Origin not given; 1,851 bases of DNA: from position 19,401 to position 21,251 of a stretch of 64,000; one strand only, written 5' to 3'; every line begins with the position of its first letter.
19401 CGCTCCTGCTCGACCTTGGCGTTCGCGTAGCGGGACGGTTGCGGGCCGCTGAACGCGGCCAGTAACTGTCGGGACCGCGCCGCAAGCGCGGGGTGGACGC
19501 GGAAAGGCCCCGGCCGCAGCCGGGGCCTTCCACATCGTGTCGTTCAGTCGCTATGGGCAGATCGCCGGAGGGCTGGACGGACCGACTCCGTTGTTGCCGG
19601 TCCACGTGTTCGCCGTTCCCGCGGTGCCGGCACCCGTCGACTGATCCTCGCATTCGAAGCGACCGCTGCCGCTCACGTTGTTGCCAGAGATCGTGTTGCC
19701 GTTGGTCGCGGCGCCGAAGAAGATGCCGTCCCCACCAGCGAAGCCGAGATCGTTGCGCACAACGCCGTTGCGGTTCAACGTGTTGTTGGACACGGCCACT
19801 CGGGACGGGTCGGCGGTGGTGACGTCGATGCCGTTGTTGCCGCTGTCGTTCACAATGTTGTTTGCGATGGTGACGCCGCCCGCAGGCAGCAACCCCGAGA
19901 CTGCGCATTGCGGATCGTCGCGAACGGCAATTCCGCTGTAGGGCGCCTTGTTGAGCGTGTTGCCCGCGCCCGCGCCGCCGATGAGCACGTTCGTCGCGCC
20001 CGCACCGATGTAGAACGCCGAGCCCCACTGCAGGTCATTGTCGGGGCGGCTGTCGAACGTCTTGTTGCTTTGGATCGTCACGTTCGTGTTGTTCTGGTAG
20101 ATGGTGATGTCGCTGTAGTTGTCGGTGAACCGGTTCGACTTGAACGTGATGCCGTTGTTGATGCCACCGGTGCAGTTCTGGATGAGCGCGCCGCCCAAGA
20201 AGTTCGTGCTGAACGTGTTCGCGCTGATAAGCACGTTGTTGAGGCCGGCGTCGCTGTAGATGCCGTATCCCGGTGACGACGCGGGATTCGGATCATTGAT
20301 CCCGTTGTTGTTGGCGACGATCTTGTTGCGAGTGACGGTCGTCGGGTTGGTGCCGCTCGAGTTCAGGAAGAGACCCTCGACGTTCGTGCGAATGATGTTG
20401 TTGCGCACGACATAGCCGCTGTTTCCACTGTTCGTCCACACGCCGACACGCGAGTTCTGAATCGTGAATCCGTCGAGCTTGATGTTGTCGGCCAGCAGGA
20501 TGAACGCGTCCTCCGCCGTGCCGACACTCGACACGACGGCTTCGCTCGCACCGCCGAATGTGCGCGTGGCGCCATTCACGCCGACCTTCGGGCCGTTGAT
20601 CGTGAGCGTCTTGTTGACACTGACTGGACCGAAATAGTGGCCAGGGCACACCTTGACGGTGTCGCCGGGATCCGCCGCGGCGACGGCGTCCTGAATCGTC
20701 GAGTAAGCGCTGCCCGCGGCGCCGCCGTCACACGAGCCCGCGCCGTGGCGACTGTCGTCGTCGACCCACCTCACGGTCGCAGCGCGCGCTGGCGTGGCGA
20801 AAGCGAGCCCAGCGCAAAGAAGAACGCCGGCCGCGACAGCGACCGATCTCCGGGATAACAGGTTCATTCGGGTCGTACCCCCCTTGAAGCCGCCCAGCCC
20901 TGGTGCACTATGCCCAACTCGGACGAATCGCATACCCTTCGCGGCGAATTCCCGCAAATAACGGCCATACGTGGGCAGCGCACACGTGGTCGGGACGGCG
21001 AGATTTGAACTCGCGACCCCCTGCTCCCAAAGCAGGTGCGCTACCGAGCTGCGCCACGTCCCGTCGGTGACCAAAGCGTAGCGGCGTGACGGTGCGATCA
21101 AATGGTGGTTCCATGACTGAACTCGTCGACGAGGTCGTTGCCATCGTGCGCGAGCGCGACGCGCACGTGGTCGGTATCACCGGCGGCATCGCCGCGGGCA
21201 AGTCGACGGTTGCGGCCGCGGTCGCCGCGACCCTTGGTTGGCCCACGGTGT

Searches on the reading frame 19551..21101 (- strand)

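Call 47: search_protein_families(library=pfam, proteins=[window:19551-21101:-], max_evalue=0.00001)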
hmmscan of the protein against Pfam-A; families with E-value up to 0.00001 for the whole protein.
window:19551-21101:- (516 aa): 1 family
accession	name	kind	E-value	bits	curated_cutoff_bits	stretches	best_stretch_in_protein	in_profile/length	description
PF13229.12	Beta_helix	-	4.3e-13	49.6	25.9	0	201-269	74-143/158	Right handed beta helix region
